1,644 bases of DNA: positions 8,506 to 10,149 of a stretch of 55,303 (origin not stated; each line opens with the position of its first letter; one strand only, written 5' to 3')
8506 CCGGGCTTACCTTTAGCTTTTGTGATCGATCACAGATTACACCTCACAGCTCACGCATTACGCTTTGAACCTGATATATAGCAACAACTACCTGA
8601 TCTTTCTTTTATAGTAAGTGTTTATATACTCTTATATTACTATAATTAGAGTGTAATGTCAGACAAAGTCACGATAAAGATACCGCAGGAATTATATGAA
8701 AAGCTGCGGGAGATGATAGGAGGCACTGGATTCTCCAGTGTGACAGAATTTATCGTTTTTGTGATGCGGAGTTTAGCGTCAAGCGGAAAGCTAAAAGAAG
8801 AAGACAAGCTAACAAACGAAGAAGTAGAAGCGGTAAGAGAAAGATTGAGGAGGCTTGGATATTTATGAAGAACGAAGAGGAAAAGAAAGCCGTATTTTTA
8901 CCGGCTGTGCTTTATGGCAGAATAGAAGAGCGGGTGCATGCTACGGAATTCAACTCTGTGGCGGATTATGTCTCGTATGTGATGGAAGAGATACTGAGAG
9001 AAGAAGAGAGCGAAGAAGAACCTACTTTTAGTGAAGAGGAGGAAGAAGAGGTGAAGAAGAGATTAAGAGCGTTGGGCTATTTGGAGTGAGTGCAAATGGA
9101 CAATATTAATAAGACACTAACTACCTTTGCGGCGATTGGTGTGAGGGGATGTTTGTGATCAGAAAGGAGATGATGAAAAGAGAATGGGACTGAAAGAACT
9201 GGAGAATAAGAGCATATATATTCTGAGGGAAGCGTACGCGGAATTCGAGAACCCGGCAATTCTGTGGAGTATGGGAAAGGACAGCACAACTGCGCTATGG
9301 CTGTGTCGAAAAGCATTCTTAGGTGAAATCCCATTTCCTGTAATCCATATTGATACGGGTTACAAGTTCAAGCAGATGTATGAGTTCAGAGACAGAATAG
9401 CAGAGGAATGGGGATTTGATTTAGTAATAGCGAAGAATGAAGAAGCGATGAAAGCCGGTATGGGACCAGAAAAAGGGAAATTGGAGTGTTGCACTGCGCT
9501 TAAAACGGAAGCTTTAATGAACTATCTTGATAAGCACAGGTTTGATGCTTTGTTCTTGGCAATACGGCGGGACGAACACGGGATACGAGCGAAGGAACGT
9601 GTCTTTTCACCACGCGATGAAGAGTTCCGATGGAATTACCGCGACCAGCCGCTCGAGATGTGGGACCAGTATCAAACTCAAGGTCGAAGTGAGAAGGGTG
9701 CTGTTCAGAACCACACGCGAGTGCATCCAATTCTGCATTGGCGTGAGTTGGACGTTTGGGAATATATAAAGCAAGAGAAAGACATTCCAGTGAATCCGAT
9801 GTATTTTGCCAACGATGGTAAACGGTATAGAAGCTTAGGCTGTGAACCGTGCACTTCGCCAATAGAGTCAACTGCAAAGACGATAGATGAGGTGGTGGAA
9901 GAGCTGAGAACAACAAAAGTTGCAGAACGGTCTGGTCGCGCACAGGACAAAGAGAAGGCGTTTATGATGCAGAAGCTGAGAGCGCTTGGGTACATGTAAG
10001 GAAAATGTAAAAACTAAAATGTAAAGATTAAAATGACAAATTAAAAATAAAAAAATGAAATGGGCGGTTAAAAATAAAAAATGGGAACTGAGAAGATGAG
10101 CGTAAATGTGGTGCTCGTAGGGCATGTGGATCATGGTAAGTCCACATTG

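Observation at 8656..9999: Shared C-terminal basic tail on two RHH proteins, CysD and three alkaline-phosphatase-superfamily enzymes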

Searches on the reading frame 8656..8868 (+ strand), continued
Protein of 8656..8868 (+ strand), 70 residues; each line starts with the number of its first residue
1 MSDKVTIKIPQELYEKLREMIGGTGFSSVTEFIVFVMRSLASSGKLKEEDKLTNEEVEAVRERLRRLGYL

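Call 87: search_solved_structures(query=L077:9586-10215:+, max_evalue=1e-10, show_alignments=5)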
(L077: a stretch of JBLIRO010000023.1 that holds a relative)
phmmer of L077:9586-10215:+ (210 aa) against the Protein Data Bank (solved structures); distinct sequences matched with E-value up to 1e-10: 24.
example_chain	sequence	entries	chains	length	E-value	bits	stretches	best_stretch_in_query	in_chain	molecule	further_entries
5cb6_A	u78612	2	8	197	1.5e-62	214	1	1-175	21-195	Probable adenylyl-sulfate kinase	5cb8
8a8h_A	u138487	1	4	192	2.3e-50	174.1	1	3-175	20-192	APS kinase from Methanothermococcus thermolithotrophicus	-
2gks_A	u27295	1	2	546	8.5e-50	172.3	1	3-175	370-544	Bifunctional SAT/APS kinase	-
7yq0_A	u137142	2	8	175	1e-45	159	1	5-175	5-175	Adenylyl-sulfate kinase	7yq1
3cr8_A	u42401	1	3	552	1.1e-42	149.1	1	3-175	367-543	Sulfate adenylyltransferase, adenylylsulfate kinase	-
2yvu_A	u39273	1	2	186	1.2e-42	148.9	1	3-160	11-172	Probable adenylyl-sulfate kinase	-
23vk_A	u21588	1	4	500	5.2e-42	146.9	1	3-175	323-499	adenylyl-sulfate kinase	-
1d6j_A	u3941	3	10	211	3.2e-39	137.8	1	2-180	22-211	ADENOSINE-5'PHOSPHOSULFATE KINASE | Adenylylsulfate kinase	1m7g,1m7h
2ofw_A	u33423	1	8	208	4.3e-39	137.3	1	4-176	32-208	APS kinase domain of the PAPS synthetase 1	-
8i1m_A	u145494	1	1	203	5.9e-39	136.9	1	4-176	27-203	PAPSS1 protein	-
2ofx_A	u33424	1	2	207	6.4e-39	136.8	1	4-176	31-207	Bifunctional 3'-phosphoadenosine 5'-phosphosulfate synthetase 1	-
3uie_A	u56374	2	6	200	6.9e-39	136.7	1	2-175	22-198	Adenylyl-sulfate kinase 1, chloroplastic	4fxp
2pey_A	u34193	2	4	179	7e-39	136.6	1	4-171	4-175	Bifunctional 3'-phosphoadenosine 5'-phosphosulfate synthetase 1 (PAPS synthetase 1) (PAPSS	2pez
3cr7_A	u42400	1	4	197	8.4e-39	136.4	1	4-180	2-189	Adenylyl-sulfate kinase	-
1x6v_B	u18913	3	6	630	1.2e-38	135.9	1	4-178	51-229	Bifunctional 3'-phosphoadenosine 5'-phosphosulfate synthetase 1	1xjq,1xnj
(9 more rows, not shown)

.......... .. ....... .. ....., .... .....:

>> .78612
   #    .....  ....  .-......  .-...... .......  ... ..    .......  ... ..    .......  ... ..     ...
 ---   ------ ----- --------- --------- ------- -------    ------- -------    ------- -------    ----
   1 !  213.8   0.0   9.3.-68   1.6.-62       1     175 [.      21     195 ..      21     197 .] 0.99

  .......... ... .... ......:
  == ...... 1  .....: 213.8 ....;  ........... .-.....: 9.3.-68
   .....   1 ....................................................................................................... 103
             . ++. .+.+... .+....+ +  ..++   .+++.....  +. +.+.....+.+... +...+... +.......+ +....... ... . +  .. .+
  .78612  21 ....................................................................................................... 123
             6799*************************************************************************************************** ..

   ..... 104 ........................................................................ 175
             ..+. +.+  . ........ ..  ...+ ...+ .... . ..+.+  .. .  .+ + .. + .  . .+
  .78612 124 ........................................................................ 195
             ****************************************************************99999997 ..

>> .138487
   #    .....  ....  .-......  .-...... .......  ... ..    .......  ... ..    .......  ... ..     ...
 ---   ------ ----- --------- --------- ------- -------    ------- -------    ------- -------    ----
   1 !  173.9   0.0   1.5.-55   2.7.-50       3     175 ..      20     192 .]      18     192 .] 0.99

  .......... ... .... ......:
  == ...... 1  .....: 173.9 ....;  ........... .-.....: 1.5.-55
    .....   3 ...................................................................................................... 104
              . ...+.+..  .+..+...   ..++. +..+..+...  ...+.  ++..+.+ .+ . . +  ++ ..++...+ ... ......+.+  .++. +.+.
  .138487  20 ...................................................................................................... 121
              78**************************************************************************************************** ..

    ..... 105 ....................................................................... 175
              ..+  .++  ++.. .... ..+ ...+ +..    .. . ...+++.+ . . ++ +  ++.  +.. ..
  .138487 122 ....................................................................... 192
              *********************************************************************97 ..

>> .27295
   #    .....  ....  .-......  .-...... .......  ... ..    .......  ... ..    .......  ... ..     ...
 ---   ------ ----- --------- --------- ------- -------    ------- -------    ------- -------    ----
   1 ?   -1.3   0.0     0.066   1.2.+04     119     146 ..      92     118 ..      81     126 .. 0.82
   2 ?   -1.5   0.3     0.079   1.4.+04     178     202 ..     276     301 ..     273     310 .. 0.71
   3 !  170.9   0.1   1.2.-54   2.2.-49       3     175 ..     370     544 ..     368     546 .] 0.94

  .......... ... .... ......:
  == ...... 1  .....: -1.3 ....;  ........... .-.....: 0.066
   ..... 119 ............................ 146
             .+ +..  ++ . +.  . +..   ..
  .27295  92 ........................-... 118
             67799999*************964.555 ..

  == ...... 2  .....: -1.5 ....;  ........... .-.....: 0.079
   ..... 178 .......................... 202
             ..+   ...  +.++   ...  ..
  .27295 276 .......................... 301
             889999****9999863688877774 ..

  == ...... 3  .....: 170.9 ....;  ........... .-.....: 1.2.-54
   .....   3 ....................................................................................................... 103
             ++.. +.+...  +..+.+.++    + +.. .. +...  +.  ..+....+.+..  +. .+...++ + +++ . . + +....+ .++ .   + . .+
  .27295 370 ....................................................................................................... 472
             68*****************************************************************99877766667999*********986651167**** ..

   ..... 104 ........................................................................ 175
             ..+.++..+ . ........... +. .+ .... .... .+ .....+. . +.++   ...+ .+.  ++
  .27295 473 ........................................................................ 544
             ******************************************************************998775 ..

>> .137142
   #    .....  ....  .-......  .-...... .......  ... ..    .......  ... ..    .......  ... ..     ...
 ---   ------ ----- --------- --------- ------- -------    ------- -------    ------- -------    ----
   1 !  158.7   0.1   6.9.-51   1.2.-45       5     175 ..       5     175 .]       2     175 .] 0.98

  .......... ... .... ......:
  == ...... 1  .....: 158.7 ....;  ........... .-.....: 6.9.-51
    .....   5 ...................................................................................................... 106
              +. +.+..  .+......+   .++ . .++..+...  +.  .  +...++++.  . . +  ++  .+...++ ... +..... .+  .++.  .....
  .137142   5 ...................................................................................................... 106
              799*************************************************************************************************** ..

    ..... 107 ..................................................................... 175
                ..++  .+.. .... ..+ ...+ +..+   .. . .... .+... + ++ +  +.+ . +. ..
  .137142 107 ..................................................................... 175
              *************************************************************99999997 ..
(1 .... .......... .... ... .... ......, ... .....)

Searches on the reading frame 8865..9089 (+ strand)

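Call 4: search_protein_families(library=pfam, proteins=[window:8865-9089:+], max_evalue=0.01)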
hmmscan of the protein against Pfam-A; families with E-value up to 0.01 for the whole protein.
window:8865-9089:+ (74 aa): 1 family
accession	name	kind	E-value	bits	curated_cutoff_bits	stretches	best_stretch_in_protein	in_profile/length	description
PF03705.20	CheR_N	-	0.00016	21.7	27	1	15-40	25-50/53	CheR methyltransferase, all-alpha domain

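Call 5: search_protein_families(library=ncbifam, proteins=[window:8865-9089:+], max_evalue=0.01)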
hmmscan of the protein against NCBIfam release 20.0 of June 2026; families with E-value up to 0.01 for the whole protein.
window:8865-9089:+ (74 aa): 0 families

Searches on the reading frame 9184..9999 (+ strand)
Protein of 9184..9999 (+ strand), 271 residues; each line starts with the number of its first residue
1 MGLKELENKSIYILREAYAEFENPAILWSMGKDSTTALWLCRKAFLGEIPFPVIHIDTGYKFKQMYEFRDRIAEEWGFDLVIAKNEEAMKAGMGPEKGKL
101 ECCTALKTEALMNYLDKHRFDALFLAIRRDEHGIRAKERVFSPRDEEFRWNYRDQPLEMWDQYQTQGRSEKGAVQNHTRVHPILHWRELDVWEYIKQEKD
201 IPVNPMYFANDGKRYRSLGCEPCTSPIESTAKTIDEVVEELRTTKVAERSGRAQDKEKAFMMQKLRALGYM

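Call 4: search_protein_families(library=pfam, proteins=[window:9184-9999:+], max_evalue=0.01)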
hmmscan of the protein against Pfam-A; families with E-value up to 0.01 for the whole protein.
window:9184-9999:+ (271 aa): 1 family
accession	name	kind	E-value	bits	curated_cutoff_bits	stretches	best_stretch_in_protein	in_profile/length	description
PF01507.26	PAPS_reduct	-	6.4e-43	147.2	22.5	1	24-226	2-175/175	Phosphoadenosine phosphosulfate reductase domain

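Call 5: search_protein_families(library=ncbifam, proteins=[window:9184-9999:+], max_evalue=0.01)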
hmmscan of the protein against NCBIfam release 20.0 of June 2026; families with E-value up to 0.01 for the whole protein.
window:9184-9999:+ (271 aa): 15 families
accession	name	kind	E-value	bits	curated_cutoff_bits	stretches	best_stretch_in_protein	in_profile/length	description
NF003587.0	PRK05253.1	subfamily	4.1e-99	331.6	195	2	3-210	9-212/301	sulfate adenylyltransferase subunit CysD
NF009214.0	PRK12563.1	equivalog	5.6e-77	259.2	413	2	3-210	24-227/317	sulfate adenylyltransferase subunit CysD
TIGR02039.1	CysD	subfamily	4e-76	256.5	396.6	2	3-211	1-205/294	sulfate adenylyltransferase, small subunit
NF002537.0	PRK02090.1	equivalog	1.5e-21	77.2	154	1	12-231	30-220/244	phosphoadenylyl-sulfate reductase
TIGR02055.1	APS_reductase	subfamily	8.8e-20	71.3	235.3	2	177-231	126-175/194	adenylylsulfate reductase, thioredoxin dependent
NF006351.0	PRK08576.1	equivalog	2e-17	62.9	290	1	4-163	219-372/436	hypothetical protein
NF006327.0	PRK08557.1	equivalog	2.4e-17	62.8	366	2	170-241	306-372/415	hypothetical protein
TIGR00434.1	cysH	subfamily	2.1e-16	60.4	165.1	2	175-230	144-194/214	phosophoadenylyl-sulfate reductase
NF010367.0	PRK13795.1-2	equivalog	3.5e-13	48.9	456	2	3-118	223-340/584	hypothetical protein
TIGR02057.1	PAPS_reductase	equivalog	6.7e-12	45.8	254.2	2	50-162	50-168/224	phosphoadenosine phosphosulfate reductase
NF010368.0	PRK13795.1-3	equivalog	3.3e-10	38.9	588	2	174-240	376-437/635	hypothetical protein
NF010366.0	PRK13795.1-1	equivalog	1.7e-09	36.4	745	1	26-237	271-457/667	hypothetical protein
NF010369.0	PRK13795.1-4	equivalog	1.1e-07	30.5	1086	1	167-229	376-434/633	hypothetical protein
TIGR00424.1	APS_reduc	equivalog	1.1e-06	27.5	553.2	1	172-227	249-299/464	5'-adenylylsulfate reductase, thioredoxin-independent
TIGR03183.1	DNA_S_dndC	equivalog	0.0051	15.8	290.4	0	152-199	153-201/447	DNA phosphorothioation system sulfurtransferase DndC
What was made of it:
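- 9184..9999 (+): CysD, the catalytic subunit of sulfate adenylyltransferase (271 aa). The Y-type tail is encoded at 9952-9996. Pfam PAPS_reduct and NCBIfam CysD subfamily, 331 bits against a cut-off of 195 (calls 4, 5).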

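Call 12: search_solved_structures(query=window:9184-9996:+, show_alignments=2)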
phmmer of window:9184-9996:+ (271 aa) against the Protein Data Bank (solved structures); distinct sequences matched with E-value up to 0.001: 4.
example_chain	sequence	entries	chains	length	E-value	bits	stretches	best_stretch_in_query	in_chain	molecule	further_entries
1zun_A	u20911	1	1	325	1.5e-65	224.7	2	3-211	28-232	Sulfate adenylyltransferase subunit 2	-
7lhr_A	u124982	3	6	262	2.7e-06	30.3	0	178-226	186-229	Phosphoadenosine phosphosulfate reductase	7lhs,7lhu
4bwv_A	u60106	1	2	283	3.6e-05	26.7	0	3-141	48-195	PHOSPHOADENOSINE-PHOSPHOSULPHATE REDUCTASE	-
2goy_A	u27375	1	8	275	9.3e-05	25.3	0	180-227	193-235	adenosine phosphosulfate reductase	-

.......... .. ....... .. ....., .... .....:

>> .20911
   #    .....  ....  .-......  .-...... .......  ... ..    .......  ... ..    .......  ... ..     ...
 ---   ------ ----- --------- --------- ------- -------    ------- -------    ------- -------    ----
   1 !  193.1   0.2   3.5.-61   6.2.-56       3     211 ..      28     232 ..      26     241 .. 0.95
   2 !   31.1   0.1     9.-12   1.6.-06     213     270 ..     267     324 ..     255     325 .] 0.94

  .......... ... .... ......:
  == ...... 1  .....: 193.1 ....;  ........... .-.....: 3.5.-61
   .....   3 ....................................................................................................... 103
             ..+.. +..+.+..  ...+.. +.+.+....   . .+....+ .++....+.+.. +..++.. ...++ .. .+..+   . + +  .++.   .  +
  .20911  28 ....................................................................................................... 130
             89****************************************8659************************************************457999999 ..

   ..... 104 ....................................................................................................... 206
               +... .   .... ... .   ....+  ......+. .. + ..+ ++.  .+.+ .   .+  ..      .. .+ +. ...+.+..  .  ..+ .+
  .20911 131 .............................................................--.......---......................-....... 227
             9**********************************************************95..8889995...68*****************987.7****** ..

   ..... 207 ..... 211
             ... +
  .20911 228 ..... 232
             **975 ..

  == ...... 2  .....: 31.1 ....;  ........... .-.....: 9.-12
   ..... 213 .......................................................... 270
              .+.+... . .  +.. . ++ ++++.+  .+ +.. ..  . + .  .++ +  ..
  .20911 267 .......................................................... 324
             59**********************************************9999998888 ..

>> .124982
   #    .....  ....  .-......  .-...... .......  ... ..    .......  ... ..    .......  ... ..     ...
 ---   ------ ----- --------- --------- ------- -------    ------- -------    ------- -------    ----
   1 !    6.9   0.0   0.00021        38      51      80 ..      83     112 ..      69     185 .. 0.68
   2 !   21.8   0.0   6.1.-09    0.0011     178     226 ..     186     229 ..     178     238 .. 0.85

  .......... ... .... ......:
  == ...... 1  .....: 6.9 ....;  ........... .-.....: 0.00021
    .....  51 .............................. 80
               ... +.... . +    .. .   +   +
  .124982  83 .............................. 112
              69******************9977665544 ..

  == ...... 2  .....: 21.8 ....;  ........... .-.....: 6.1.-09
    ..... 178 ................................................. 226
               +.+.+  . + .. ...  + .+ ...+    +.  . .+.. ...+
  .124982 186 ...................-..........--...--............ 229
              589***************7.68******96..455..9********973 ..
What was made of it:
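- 9184..9999 (+): 1ZUN_A match at E=1.5e-65 (call 12).
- Closest known: Classical bacterial CysDN. Different: The CysD here lacks the insertion of about 35 residues found in the bacterial protein (call 12).
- Checked: P. syringae CysD (1ZUN) aligns to the same end (call 12).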

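Call 48: find_homologous_proteins(query=window:9184-9996:+, max_evalue=1e-10)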
Query window:9184-9996:+ (271 aa): 8000 proteins with E <= 1e-10 among 8000 candidates; the best 120 are listed.
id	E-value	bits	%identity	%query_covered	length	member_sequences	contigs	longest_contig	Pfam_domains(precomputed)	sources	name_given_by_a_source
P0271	7.4e-180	614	97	100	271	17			PF01507.26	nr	nr:sulfate adenylyltransferase subunit 2 [uncultured archaeon]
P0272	2.8e-164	563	89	100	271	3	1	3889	PF01507.26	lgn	-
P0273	8.7e-161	552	85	100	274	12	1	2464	PF01507.26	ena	-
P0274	1.8e-160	551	88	100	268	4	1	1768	PF01507.26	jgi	jgi:sulfate adenylyltransferase subunit 2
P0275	3.3e-160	550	86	100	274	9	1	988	PF01507.26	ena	-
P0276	5.4e-160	549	87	100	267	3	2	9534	PF01507.26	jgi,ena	-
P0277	1.1e-159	548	86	100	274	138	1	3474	PF01507.26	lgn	-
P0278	2.1e-157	541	83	100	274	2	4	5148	PF01507.26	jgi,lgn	jgi:sulfate adenylyltransferase subunit 2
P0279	3.7e-156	537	83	100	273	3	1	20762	PF01507.26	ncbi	ncbi:MAG: sulfate adenylyltransferase subunit CysD [Candidatus Methanospirareceae archaeon]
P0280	2.5e-155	534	84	100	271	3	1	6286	PF01507.26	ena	-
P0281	2.9e-155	534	83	100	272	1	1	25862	PF01507.26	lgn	-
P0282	1.5e-154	531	82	100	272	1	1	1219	PF01507.26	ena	-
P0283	1.2e-152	525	83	100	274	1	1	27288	PF01507.26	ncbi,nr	ncbi:MAG: sulfate adenylyltransferase subunit CysD [Methanophagales archaeon ANME-1-THS]|nr:MAG: sul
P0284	7.0e-152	523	82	100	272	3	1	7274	PF01507.26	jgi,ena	jgi:sulfate adenylyltransferase subunit 2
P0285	1.2e-151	522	82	100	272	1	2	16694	PF01507.26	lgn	-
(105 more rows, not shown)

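Call 64: predict_structure(alignment_id=A3)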
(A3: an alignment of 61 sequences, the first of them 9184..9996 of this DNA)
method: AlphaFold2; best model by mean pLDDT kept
length: 271 residues; sequences in the alignment: 61
mean_pLDDT: 75.4   pTM: 0.76
mean pLDDT of the five models: 75.4, 75.4, 75.2, 74.6, 72.8
residues with pLDDT >= 90: 111; 70-90: 76; 50-70: 18; < 50: 66
segments of 3 or more residues with pLDDT < 50: 130-157, 160-164, 166-173, 247-271
pLDDT, mean of each block of 10 residues (from residue 1): 86 83 89 94 96 94 95 97 94 84 78 81 68 35 37 39 49 56 80 95 96 90 89 95 61 42 36 31
secondary structure, 60 per line:
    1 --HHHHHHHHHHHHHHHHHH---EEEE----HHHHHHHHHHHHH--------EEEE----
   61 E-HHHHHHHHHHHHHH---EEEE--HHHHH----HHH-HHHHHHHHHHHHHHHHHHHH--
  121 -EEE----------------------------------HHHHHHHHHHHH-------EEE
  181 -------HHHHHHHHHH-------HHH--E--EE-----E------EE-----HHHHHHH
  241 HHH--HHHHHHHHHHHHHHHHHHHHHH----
elements in order: H3-20 E24-27 H32-44 E53-56 H63-76 E80-83 H86-90 H99-118 E122-124 H159-170 E178-180 H188-197 H234-243 H246-267
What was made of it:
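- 9184..9999 (+): In the AF2 monomer model, residues 247-271 are helical but have pLDDT below 50 (call 64).
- The CysD tail is unpacked in the monomer model, with pLDDT below 50 (call 64). The CysD tail, and the conserved loop 130-173, are unstructured in the monomer model, as expected for partner-dependent segments (call 64).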
